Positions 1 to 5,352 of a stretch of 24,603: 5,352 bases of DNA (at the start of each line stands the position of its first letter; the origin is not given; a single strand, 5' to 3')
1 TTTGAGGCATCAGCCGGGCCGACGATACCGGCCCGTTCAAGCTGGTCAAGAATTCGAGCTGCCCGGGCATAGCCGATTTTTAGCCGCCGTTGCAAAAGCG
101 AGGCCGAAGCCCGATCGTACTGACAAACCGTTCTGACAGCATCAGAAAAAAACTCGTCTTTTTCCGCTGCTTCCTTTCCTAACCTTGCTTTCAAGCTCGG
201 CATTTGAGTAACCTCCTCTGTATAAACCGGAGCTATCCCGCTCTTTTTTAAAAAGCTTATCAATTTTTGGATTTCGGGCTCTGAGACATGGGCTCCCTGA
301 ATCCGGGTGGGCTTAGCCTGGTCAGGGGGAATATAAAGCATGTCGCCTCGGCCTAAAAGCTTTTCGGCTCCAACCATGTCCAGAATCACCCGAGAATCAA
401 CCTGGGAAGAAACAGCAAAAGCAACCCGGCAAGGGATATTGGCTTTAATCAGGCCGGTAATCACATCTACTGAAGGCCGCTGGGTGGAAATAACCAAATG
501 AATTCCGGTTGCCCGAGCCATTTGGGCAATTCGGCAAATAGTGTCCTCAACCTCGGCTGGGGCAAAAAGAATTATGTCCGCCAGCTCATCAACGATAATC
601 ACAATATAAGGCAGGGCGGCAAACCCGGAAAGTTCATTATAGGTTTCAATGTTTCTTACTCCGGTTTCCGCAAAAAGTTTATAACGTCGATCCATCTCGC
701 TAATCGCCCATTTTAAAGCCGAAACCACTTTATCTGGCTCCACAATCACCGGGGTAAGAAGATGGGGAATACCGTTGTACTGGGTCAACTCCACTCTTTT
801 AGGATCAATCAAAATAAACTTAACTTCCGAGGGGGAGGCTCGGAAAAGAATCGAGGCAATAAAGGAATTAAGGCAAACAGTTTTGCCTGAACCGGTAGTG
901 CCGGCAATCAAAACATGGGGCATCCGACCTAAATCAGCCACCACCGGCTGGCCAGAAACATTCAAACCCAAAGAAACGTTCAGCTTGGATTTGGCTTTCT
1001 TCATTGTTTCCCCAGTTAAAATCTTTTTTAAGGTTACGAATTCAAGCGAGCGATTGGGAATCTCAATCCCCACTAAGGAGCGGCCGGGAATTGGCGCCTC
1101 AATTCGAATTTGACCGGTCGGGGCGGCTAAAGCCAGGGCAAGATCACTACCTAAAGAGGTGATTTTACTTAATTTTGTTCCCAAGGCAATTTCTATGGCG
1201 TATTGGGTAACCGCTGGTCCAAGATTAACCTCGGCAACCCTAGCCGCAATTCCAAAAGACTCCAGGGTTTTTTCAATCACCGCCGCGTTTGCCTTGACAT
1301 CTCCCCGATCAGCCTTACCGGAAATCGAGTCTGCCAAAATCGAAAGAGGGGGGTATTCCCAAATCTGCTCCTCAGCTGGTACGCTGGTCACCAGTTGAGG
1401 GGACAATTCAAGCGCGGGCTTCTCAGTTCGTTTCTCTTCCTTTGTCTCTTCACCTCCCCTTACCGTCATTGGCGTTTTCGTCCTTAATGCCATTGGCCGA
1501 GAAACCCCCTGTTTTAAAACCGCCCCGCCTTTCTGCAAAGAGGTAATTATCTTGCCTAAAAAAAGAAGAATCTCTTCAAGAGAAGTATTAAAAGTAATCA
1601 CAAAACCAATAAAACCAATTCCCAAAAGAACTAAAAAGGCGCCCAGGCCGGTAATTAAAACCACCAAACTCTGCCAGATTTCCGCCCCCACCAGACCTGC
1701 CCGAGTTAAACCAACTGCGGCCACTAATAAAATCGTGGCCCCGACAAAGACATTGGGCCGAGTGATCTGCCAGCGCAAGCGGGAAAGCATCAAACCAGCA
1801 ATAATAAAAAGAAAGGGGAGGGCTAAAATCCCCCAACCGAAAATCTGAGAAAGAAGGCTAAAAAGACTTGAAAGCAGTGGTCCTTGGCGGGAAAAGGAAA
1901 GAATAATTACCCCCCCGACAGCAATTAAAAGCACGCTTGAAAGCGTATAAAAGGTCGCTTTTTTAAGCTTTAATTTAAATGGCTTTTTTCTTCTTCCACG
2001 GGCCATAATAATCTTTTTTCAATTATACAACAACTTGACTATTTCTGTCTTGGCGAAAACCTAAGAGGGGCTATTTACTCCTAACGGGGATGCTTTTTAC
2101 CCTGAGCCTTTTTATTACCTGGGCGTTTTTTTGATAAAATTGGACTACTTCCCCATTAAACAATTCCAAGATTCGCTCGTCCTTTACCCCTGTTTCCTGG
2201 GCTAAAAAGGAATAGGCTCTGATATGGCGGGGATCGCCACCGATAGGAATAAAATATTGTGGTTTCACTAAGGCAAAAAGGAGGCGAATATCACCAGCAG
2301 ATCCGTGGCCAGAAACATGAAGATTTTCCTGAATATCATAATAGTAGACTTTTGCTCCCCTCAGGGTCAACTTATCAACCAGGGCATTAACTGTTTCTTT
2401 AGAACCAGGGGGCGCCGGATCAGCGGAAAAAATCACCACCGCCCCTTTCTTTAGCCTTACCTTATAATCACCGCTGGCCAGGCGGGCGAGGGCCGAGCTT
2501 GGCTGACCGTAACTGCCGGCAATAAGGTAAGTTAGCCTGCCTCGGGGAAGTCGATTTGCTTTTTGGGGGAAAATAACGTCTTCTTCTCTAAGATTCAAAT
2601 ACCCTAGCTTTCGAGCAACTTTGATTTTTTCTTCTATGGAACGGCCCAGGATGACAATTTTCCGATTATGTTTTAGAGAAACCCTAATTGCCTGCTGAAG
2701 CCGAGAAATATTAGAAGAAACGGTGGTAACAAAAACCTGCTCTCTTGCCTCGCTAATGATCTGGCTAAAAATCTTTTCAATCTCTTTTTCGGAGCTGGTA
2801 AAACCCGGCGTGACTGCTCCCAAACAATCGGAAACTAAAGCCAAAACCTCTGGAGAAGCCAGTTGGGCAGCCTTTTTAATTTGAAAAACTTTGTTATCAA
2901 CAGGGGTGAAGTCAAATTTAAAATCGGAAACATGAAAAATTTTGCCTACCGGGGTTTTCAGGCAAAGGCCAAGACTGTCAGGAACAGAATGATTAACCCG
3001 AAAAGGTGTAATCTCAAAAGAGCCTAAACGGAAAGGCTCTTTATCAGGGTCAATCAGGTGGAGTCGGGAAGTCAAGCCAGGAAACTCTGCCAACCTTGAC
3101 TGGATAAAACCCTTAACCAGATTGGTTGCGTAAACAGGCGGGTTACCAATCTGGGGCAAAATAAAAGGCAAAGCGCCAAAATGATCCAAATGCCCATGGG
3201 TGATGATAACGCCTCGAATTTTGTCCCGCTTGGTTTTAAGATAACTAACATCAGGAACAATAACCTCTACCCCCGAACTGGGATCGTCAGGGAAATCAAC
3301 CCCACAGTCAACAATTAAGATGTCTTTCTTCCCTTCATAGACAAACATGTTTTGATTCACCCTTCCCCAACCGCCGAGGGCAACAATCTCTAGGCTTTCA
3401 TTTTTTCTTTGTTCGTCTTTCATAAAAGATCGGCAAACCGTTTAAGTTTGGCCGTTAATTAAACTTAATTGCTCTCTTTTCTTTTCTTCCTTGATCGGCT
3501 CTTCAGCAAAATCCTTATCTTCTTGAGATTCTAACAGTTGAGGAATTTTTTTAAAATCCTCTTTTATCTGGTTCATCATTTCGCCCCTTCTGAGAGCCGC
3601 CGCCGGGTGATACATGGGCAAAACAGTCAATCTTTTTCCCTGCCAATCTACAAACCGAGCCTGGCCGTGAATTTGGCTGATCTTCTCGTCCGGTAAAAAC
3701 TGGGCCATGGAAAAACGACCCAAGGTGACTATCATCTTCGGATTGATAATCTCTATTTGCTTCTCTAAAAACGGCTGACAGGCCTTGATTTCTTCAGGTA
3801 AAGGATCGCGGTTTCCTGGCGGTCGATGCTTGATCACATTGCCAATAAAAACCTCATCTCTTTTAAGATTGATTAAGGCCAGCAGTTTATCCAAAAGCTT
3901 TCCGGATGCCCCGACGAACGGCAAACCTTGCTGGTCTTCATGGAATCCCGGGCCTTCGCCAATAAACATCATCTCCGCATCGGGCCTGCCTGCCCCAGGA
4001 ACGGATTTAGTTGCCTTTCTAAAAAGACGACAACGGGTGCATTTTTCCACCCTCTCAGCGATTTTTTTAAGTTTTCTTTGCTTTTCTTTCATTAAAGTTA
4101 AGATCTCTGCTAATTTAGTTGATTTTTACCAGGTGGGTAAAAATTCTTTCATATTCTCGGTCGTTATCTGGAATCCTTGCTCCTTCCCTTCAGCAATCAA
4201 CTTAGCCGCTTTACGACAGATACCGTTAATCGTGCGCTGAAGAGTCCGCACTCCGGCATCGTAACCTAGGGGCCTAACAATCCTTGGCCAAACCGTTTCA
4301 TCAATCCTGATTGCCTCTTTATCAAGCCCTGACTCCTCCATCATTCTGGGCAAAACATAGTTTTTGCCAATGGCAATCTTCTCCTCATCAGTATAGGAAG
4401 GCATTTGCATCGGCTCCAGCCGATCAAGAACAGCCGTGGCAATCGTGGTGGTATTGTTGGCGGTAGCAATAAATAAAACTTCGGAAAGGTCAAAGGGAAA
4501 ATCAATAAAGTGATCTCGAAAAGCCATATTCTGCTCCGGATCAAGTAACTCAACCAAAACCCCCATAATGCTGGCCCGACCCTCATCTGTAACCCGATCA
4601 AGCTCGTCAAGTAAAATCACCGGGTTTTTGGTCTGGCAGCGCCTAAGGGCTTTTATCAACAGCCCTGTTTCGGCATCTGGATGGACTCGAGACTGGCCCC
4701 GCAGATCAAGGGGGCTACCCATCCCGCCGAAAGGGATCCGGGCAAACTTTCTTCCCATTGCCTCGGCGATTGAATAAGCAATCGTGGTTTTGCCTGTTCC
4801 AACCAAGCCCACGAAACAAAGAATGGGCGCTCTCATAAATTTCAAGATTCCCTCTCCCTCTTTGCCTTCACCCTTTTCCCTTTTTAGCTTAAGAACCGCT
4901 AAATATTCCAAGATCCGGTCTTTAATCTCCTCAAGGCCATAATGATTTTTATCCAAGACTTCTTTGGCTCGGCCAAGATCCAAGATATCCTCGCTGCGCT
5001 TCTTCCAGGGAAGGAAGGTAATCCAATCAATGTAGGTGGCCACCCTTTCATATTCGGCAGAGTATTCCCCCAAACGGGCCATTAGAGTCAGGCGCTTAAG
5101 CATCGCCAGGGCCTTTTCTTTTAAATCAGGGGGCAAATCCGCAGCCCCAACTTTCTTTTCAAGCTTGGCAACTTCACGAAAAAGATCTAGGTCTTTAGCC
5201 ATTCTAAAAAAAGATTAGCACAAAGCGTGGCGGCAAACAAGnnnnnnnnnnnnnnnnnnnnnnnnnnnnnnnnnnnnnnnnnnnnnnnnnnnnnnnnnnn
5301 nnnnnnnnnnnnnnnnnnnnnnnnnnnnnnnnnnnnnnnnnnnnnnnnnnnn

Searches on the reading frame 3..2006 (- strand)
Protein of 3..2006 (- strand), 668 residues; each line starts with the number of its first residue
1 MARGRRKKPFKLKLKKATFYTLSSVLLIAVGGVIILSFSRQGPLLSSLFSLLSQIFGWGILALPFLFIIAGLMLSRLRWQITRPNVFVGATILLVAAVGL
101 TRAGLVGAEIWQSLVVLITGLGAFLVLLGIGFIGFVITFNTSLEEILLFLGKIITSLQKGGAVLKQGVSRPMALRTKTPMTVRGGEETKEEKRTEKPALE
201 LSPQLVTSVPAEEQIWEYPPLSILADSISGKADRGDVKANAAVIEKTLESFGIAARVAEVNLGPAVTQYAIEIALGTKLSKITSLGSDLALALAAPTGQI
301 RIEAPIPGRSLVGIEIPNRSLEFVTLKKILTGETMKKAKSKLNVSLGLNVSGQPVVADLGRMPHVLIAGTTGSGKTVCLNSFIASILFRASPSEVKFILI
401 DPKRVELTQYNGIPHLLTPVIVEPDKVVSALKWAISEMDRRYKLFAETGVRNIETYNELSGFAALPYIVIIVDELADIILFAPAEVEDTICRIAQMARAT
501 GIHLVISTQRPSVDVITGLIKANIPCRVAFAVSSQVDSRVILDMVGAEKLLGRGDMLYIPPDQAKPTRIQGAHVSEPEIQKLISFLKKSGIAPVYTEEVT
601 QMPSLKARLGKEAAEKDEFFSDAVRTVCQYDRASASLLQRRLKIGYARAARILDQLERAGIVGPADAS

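Call 6: search_protein_families(library=pfam, proteins=[window:3-2006:-], max_evalue=0.001)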
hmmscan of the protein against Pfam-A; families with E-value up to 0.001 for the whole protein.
window:3-2006:- (668 aa): 3 families
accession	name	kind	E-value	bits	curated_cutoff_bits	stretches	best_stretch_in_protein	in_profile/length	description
PF01580.24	FtsK_SpoIIIE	-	8.8e-65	218.7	24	1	326-513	2-221/221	FtsK/SpoIIIE family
PF17854.6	FtsK_alpha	-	2e-26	92.6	22.9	1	219-318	2-101/101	FtsK alpha domain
PF09397.16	FtsK_gamma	-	8.6e-22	77.1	30.6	1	615-667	2-54/63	Ftsk gamma domain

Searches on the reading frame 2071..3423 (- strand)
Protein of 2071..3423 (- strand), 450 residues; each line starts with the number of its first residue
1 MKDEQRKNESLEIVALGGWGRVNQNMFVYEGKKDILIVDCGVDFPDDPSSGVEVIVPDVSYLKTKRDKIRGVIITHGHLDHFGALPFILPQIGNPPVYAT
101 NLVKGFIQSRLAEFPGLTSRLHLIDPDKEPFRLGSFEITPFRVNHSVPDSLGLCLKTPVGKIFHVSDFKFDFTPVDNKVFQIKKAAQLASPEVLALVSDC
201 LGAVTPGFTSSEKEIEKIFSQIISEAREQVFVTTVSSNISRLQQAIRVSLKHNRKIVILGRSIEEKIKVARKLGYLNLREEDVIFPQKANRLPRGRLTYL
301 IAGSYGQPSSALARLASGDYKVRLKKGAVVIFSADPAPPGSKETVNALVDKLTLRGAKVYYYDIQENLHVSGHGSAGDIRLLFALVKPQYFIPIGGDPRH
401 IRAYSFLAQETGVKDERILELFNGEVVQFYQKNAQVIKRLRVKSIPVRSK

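Call 6: search_protein_families(library=pfam, proteins=[window:2071-3423:-], max_evalue=0.001)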
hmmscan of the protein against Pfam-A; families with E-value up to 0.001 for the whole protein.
window:2071-3423:- (450 aa): 4 families
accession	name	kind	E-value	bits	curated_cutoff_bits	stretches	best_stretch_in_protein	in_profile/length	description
PF22505.1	RNase_J_b_CASP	-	1.7e-30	105.8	27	1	228-352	2-126/126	Ribonuclease J, beta-CASP domain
PF00753.33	Lactamase_B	-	2.4e-13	50.9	22.7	1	20-170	2-152/196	Metallo-beta-lactamase superfamily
PF12706.13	Lactamase_B_2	-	1.1e-11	45.2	27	1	38-169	5-144/200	Beta-lactamase superfamily domain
PF07521.17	RMMBL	-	1.9e-06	28.2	21.6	1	364-413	8-58/63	Zn-dependent metallo-hydrolase RNA specificity domain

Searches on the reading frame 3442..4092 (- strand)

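Call 6: search_protein_families(library=pfam, proteins=[window:3442-4092:-], max_evalue=0.001)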
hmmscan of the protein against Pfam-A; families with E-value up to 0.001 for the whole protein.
window:3442-4092:- (216 aa): 1 family
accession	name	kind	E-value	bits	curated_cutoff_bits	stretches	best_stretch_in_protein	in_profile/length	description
PF03167.25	UDG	-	6.2e-36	124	24.3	1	32-175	1-135/141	Uracil DNA glycosylase superfamily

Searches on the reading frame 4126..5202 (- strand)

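Call 6: search_protein_families(library=pfam, proteins=[window:4126-5202:-], max_evalue=0.001)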
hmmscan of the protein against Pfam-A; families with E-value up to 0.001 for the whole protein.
window:4126-5202:- (358 aa): 5 families
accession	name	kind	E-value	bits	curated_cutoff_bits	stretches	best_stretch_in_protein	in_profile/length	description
PF00004.35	AAA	-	1.4e-16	61.6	21.2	1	128-263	1-124/131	ATPase family associated with various cellular activities (AAA)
PF22667.2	Lon_lid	-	1.6e-12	47.3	27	1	289-341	1-53/57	Lon protease AAA+ ATPase lid domain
PF07728.20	AAA_5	-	9.8e-08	32.5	22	1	128-252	2-125/139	AAA domain (dynein-related subfamily)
PF07726.17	AAA_3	-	0.00012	22.4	27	1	132-218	6-88/131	ATPase family associated with various cellular activities (AAA)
PF13401.12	AAA_22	-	0.00059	20.6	27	0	125-221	5-109/130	AAA domain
